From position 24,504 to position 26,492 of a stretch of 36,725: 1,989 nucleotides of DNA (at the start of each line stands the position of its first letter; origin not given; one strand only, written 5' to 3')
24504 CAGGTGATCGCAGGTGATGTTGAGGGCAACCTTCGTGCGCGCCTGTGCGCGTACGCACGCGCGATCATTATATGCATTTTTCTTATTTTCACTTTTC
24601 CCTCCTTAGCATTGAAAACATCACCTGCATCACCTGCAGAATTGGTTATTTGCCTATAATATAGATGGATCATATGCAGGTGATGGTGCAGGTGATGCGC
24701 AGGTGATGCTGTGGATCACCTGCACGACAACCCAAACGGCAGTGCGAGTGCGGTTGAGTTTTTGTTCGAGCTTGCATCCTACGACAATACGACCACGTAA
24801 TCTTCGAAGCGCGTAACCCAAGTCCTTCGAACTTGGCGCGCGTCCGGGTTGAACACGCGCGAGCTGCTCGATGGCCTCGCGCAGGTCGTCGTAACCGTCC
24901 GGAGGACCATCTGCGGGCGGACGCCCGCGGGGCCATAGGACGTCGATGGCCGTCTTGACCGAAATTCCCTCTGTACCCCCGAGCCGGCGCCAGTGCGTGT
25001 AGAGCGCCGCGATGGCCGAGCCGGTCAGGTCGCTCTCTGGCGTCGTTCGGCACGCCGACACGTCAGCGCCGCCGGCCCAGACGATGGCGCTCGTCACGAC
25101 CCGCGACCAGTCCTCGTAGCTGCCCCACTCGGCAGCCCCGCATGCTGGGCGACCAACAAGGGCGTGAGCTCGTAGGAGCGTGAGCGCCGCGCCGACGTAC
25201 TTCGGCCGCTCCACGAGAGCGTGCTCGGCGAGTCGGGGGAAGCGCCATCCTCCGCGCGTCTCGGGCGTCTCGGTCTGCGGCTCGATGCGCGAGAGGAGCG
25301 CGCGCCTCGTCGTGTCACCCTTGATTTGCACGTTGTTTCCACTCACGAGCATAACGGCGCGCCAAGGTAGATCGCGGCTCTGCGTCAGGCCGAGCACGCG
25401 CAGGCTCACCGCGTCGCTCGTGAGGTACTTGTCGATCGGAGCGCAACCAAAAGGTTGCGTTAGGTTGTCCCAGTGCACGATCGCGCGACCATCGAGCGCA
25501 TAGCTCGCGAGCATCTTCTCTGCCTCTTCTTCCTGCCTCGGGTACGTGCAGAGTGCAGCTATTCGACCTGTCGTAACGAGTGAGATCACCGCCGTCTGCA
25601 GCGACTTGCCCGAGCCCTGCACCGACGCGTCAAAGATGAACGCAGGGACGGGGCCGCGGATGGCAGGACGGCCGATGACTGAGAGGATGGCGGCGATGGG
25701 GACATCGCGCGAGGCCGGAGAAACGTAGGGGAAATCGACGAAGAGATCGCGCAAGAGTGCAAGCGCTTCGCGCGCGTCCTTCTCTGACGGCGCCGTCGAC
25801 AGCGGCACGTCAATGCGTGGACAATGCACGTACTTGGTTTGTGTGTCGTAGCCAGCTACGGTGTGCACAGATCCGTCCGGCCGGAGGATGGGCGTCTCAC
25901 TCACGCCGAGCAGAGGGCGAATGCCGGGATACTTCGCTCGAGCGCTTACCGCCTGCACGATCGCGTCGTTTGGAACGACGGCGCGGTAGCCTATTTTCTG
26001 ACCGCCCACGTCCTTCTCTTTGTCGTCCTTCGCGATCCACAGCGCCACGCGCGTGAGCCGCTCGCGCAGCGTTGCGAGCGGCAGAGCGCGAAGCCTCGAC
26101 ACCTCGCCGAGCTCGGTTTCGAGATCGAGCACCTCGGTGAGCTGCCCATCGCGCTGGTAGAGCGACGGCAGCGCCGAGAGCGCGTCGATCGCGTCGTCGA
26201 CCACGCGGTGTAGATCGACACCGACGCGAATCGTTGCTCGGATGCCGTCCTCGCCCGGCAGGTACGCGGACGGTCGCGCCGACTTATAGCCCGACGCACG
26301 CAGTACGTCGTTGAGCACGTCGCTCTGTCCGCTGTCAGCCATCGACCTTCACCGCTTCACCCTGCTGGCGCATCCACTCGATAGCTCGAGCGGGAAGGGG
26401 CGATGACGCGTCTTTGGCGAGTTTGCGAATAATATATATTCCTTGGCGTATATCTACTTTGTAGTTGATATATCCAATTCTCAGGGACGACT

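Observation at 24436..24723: Dense iteron array (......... x9) around an AT-rich core, downstream of the SF3 helicase gene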

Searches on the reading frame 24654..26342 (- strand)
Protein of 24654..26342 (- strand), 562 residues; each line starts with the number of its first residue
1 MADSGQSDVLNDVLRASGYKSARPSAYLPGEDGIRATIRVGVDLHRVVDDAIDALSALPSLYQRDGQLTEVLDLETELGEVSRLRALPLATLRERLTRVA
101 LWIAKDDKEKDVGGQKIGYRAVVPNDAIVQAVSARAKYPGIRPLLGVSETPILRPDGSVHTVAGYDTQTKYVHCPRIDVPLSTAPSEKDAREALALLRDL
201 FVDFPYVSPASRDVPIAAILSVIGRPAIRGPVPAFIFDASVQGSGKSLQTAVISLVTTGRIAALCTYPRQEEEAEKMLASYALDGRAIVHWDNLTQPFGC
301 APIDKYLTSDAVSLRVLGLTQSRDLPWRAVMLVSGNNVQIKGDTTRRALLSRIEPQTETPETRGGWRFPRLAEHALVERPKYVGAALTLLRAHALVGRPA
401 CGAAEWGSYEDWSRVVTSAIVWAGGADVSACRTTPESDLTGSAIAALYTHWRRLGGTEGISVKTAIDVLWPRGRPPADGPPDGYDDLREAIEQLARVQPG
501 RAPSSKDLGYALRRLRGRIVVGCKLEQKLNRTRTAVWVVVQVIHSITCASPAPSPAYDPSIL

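Call 6: search_protein_families(library=pfam, proteins=[window:24654-26342:-], max_evalue=0.01)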
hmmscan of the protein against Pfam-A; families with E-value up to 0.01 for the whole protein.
window:24654-26342:- (562 aa): 0 families

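Call 8: search_protein_families(library=phrogs, proteins=[window:24654-26342:-], max_evalue=0.01)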
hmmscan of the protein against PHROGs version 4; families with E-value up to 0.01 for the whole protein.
window:24654-26342:- (562 aa): 3 families
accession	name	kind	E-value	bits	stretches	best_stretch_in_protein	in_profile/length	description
phrog_29234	-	unknown function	5.2e-66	224.3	1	16-552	337-875/887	-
phrog_10537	-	unknown function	1.4e-35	123.5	1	118-460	801-1151/1229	-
phrog_19930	-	DNA, RNA and nucleotide metabolism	3.9e-16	59.5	1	143-423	481-762/865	DNA polymerase/primase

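Call 10: search_dna_similar(query=window:24654-26342:-, collection=phages, mode=protein, max_rows=30)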
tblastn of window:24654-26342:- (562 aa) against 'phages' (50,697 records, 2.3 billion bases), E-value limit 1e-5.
Records with a match: 61; places in all: 61; records where one place covers at least 80% of the query: 1.
Best place of each record, by identity: <60% 61.
By first word of the organism name: Caulobacter 39; Brevundimonas 8; Ruegeria 2; Bertelyvirus 2; Actinoplanes 2; Caudoviricetes 1; Phage 1; Rhodobacter 1; Bacteriophage 1; Roseobacter 1; and 3 more.
By host as written in the record: Caulobacter vibrioides CB15 22; Caulobacter vibrioides 6; Caulobacter crescentus NA1000 6; Caulobacter crescentus 6; Brevundimonas pondensis LVF1 6; - 4; Ruegeria pomeroyi DSS-3 3; Methanosarcinales 1; and 7 more.
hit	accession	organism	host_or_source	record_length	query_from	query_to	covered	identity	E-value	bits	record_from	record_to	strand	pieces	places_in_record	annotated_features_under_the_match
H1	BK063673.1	Caudoviricetes sp. vir525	Methanosarcinales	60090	35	545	91%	25.7%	4e-33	141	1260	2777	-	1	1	hypothetical protein (x2)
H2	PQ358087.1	Phage TPWB-08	Tabanus par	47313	58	427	66%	29.6%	1e-24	115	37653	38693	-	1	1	hypothetical protein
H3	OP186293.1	Rhodobacter phage RcXuper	Rhodobacter capsulatus YW1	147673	112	451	60%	28.3%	2e-26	120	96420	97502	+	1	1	hypothetical protein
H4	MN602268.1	Bacteriophage DSS3_MAL1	-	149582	82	463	68%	24.6%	5e-23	110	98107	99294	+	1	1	hypothetical protein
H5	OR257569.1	Ruegeria phage RpAliso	Ruegeria pomeroyi DSS-3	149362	124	467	61%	27.0%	8e-24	112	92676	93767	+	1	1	hypothetical protein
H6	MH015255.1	Ruegeria phage vB_RpoS-V10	Ruegeria pomeroyi DSS-3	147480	82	424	61%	26.2%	2e-25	117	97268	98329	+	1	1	hypothetical protein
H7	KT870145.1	Roseobacter phage DSS3P8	Ruegeria pomeroyi DSS-3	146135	82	424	61%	26.2%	3e-25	117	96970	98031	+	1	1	hypothetical protein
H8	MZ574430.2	Caulobacter phage C2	Caulobacter vibrioides CB15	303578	117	451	60%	26.3%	3e-13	79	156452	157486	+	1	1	PE-PGRS family protein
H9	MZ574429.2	Caulobacter phage C1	Caulobacter vibrioides CB15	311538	117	451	60%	26.3%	3e-13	79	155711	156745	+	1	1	PE-PGRS family protein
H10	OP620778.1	Bertelyvirus sp.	Caulobacter vibrioides CB15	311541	117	451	60%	26.3%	3e-13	79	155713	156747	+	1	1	hypothetical protein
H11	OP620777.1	Bertelyvirus sp.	Caulobacter vibrioides CB15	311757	117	451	60%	26.3%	3e-13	79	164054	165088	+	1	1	PE-PGRS famil protein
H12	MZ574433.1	Caulobacter phage RB23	Caulobacter vibrioides CB15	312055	117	451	60%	26.3%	3e-13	79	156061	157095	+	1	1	PE-PGRS family protein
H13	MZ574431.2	Caulobacter phage J4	Caulobacter vibrioides CB15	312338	117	451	60%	26.3%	3e-13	79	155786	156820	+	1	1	PE-PGRS family protein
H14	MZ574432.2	Caulobacter phage BL47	Caulobacter vibrioides CB15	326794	117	451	60%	26.3%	3e-13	79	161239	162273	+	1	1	PE-PGRS family protein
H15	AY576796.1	Actinoplanes phage phiAsp2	-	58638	147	424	49%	31.4%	5e-18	94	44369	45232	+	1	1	pas55: Pas55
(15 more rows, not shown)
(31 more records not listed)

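Call 11: find_related_loci(query=window:24654-26342:-, collection=viral_contigs, flank=4000)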
Query window:24654-26342:- (562 aa) in viral_contigs; peptide patterns used: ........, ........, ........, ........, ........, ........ (x = any residue, [..] = any of these).
6 stretches matched a pattern, but none encodes a relative of the query by tblastn (E <= 1e-3).

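Call 12: find_related_loci(query=window:24654-26342:-, collection=genome_contigs, flank=4000)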
Query window:24654-26342:- (562 aa) in genome_contigs; peptide patterns used: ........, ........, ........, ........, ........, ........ (x = any residue, [..] = any of these).
40 stretches matched a pattern, but none encodes a relative of the query by tblastn (E <= 1e-3).

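Call 13: find_homologous_proteins(query=window:24654-26342:-, max_evalue=1e-10)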
Query window:24654-26342:- (562 aa): 153 proteins with E <= 1e-10 among 8000 candidates; the best 120 are listed.
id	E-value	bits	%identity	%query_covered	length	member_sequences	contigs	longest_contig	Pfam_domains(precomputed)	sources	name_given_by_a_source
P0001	0.0e+0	1254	100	100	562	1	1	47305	-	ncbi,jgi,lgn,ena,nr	ncbi:MAG: hypothetical protein FWD69_10200 [Polyangiaceae bacterium]|nr:hypothetical protein [Polyan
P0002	7.1e-133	462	47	90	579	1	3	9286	-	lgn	-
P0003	3.5e-132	460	48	90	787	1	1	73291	-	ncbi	-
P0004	5.0e-132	459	47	91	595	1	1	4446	-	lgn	-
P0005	9.8e-131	455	46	89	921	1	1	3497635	PF01807.26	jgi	jgi:hypothetical protein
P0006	3.7e-127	443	46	90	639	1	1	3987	-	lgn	-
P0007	2.3e-125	437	45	94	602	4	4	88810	-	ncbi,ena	-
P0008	3.3e-124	434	45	92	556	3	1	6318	-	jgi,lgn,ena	-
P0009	3.5e-122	427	46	90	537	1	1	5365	-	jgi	jgi:hypothetical protein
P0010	3.9e-120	420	45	93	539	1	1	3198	-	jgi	jgi:hypothetical protein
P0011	8.8e-120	419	46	88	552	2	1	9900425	-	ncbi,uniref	ncbi:hypothetical protein WMF31_00735 [Sorangium sp. So ce1036]|uniref:hypothetical protein n=1 Tax=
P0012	4.0e-119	417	44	90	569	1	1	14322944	-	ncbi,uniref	ncbi:hypothetical protein [Sorangium sp. So ce861]|uniref:hypothetical protein n=1 Tax=Sorangium sp.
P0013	9.1e-119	416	46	90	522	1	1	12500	-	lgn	-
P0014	1.5e-117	412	45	90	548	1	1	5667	-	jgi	jgi:hypothetical protein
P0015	9.0e-117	409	43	91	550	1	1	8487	-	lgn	-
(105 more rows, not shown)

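Call 14: find_encoding_contigs(protein=P0003, flank=4000, max_places=1)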
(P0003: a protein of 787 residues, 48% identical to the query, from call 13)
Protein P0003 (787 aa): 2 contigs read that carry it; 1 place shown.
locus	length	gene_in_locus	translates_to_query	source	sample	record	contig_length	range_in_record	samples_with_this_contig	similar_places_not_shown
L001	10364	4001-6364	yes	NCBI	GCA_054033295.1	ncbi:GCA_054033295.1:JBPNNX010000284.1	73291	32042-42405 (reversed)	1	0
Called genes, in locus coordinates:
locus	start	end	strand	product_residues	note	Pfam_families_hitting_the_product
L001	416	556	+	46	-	-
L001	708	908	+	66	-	-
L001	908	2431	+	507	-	-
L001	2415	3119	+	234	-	-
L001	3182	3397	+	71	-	-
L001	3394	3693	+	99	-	-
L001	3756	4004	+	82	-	-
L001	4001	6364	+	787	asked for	-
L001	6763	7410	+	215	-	-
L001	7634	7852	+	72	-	-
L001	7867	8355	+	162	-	-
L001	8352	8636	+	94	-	-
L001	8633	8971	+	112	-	-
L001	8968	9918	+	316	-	-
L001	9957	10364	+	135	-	-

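Call 15: find_encoding_contigs(protein=P0007, flank=4000, max_places=2)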
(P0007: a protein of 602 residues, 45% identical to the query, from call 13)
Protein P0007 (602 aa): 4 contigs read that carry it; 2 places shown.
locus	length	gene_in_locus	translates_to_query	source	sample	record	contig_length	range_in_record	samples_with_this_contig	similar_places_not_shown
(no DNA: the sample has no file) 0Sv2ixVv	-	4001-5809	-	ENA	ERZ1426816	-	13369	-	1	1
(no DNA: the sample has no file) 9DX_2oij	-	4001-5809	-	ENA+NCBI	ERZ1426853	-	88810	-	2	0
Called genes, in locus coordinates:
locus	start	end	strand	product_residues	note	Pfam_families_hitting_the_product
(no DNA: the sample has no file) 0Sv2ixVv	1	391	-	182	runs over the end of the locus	-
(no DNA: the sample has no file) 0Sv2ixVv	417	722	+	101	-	PF01381:HTH_3 (weak)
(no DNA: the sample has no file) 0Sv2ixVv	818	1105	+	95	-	-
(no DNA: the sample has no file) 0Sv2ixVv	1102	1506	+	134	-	PF27127:YfdP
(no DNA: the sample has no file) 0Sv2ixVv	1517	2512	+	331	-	PF10065:DUF2303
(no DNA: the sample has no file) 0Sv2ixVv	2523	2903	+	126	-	-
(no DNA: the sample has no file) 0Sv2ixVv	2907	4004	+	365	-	PF01807:Zn_ribbon_DnaG, PF13155:Toprim_2 (weak)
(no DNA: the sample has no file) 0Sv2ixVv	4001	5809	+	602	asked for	-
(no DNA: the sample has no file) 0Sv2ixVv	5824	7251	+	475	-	PF13604:AAA_30 (faint), PF00580:UvrD-helicase, PF13245:AAA_19, PF01443:Viral_helicase1 (faint), PF13361:UvrD_C, PF13538:UvrD_C_2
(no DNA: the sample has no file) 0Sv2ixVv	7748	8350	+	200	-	-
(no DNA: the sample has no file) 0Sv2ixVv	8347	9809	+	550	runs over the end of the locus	-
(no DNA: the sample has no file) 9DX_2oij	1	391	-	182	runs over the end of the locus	-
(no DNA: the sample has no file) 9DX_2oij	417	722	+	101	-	PF01381:HTH_3 (weak)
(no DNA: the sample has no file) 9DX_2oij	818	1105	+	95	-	-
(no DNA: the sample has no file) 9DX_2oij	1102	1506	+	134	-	PF27127:YfdP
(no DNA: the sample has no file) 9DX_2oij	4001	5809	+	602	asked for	-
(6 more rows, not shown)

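Call 16: find_encoding_contigs(protein=P0002, flank=4000, max_places=1)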
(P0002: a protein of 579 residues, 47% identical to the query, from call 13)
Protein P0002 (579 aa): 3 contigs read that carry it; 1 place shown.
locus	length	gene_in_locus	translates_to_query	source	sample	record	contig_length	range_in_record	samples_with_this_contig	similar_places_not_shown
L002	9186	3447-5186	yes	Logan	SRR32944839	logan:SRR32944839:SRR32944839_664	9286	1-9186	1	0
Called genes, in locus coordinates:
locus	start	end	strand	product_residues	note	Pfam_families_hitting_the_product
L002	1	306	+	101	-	?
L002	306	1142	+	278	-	-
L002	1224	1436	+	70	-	-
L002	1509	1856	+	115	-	-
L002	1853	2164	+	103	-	-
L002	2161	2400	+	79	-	-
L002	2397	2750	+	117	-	-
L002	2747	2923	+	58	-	-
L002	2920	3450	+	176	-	-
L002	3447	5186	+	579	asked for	-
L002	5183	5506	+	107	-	-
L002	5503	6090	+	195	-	-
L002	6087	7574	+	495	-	-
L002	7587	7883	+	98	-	-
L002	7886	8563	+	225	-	-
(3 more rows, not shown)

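Call 17: find_encoding_contigs(protein=P0011, flank=4000, max_places=1)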
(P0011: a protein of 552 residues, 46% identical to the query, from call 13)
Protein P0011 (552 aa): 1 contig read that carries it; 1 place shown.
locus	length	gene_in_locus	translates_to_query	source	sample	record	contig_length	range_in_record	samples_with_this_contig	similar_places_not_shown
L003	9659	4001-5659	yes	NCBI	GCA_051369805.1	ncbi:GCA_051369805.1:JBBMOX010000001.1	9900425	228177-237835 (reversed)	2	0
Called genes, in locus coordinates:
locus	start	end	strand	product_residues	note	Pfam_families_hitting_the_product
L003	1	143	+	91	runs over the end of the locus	PF01381:HTH_3 (weak)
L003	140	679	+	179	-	-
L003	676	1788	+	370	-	PF00709:Adenylsucc_synt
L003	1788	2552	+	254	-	PF00692:dUTPase, PF22769:DCD (weak)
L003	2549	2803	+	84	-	-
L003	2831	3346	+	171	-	PF01844:HNH, PF14279:HNH_5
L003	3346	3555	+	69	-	PF13560:HTH_31 (weak), PF01381:HTH_3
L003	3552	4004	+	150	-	PF02732:ERCC4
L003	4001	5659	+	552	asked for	-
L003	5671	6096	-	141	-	-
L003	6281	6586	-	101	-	PF03551:PadR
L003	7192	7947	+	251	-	-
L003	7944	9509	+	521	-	-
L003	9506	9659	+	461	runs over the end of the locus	PF06074:Portal_Mu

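Call 29: search_solved_structures(query=window:24654-26342:-, max_evalue=1)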
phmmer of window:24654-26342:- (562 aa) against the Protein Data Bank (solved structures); distinct sequences matched with E-value up to 1: 0.

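Call 31: find_related_loci(query=A1, collection=viral_contigs, flank=3000)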
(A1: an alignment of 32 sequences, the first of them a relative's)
Query A1 (562 aa) in viral_contigs; peptide patterns used: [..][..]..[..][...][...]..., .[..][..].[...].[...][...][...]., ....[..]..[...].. (x = any residue, [..] = any of these).
181 stretches matched a pattern; 87 encode a relative of the query (tblastn E <= 1e-3); the best 80 are kept; 79 distinct loci.
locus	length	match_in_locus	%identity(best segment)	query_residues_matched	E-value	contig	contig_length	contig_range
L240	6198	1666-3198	46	30-539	4e-132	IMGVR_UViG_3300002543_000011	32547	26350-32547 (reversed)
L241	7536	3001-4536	44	34-539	2e-117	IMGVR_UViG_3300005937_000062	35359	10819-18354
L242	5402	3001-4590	40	35-539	4e-108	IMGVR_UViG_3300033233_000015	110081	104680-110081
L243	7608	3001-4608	40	35-540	2e-105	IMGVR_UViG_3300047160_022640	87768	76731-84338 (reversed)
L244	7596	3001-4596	40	24-528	6e-110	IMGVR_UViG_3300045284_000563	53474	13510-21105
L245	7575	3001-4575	39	33-528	3e-102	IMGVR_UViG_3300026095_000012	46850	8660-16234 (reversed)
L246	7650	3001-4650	38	28-545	4e-102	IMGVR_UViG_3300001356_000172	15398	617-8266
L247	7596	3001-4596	38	35-539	2e-101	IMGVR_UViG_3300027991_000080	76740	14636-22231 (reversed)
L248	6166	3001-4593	38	45-543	7e-101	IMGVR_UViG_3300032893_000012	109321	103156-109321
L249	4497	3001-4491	38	35-507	3e-95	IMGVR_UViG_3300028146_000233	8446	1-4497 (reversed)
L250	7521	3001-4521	36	35-537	5e-84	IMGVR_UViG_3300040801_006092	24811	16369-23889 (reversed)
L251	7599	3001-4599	37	35-539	2e-99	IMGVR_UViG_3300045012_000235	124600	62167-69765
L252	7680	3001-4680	37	35-546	3e-81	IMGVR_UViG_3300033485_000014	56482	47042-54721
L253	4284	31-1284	39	121-539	1e-80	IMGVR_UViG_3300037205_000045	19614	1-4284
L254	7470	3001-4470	37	35-521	2e-79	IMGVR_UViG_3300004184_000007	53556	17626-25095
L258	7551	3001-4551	35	33-539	4e-72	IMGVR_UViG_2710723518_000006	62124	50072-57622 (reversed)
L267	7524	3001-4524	32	33-537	8e-57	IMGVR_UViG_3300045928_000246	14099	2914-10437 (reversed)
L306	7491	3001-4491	30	41-541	7e-41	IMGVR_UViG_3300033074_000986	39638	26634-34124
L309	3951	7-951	34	230-539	8e-41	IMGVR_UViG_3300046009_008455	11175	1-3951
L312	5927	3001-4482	29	38-539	2e-38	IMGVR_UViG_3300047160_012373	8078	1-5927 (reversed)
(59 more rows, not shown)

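Call 33: search_solved_structures(query=A1, max_evalue=1)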
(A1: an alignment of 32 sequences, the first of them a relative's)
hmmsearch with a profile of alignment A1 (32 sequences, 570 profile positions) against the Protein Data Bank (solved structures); distinct sequences matched with E-value up to 1: 7.
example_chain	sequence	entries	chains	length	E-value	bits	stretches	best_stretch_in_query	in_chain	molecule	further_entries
1e9f_A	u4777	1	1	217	0.088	14.6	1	248-291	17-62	THYMIDYLATE KINASE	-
1e98_A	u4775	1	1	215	0.3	12.8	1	249-291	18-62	THYMIDYLATE KINASE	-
1nmy_A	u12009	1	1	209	0.3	12.8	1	249-291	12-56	similar to THYMIDYLATE KINASE (DTMP KINASE)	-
1e9c_A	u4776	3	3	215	0.3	12.8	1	249-291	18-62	THYMIDYLATE KINASE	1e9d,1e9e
1e2d_A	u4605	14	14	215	0.31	12.8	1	249-291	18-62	THYMIDYLATE KINASE | similar to THYMIDYLATE KINASE (DTMP KINASE) | Similar to deoxythymidylate kinase (thymidylate kinase)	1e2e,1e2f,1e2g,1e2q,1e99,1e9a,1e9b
2xx3_A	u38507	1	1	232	0.34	12.7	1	249-291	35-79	THYMIDYLATE KINASE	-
9qid_B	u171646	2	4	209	0.39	12.5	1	21-75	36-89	GrpE protein homolog 1, mitochondrial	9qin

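Call 41: predict_structure(alignment_id=A1)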
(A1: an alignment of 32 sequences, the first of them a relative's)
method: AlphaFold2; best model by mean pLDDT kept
length: 562 residues; sequences in the alignment: 32
mean_pLDDT: 87.4   pTM: 0.77
mean pLDDT of the five models: 87.4, 86.2, 85.5, 85.0, 84.1
residues with pLDDT >= 90: 399; 70-90: 92; 50-70: 23; < 50: 48
segments of 3 or more residues with pLDDT < 50: 1-12, 14-31, 545-562
pLDDT, mean of each block of 10 residues (from residue 1): 43 45 42 79 96 96 94 82 93 96 85 66 97 95 95 96 96 94 97 98 96 98 97 96 94 96 92 92 93 93 93 78 85 94 93 90 92 97 98 97 89 97 96 74 88 94 96 75 90 90 96 90 91 95 50 43 39
secondary structure, 60 per line:
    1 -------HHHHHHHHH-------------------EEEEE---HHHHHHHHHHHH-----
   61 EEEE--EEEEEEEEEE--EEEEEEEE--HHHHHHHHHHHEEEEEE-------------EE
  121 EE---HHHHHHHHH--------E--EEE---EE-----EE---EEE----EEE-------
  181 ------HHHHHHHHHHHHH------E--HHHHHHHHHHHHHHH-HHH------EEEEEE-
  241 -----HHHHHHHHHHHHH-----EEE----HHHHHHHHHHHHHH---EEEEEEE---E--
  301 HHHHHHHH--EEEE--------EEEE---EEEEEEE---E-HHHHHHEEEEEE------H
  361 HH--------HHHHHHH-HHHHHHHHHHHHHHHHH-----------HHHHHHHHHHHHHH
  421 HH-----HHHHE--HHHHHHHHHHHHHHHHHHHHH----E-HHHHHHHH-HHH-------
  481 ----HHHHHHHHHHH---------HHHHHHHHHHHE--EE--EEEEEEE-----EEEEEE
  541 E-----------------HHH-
elements in order: H8-16 E36-40 H44-55 E61-64 E67-76 E79-86 H89-99 E100-105 E119-122 H126-134 E146-148 E164-166 E171-173 H187-199 H209-223 E234-239 H246-258 E264-266 H271-284 E288-294 H301-308 E311-314 E323-326 E330-336 H342-347 E348-353 H371-377 H379-395 H407-422 H428-431 H435-455 H462-469 H485-495 H505-515 E523-529 E535-541
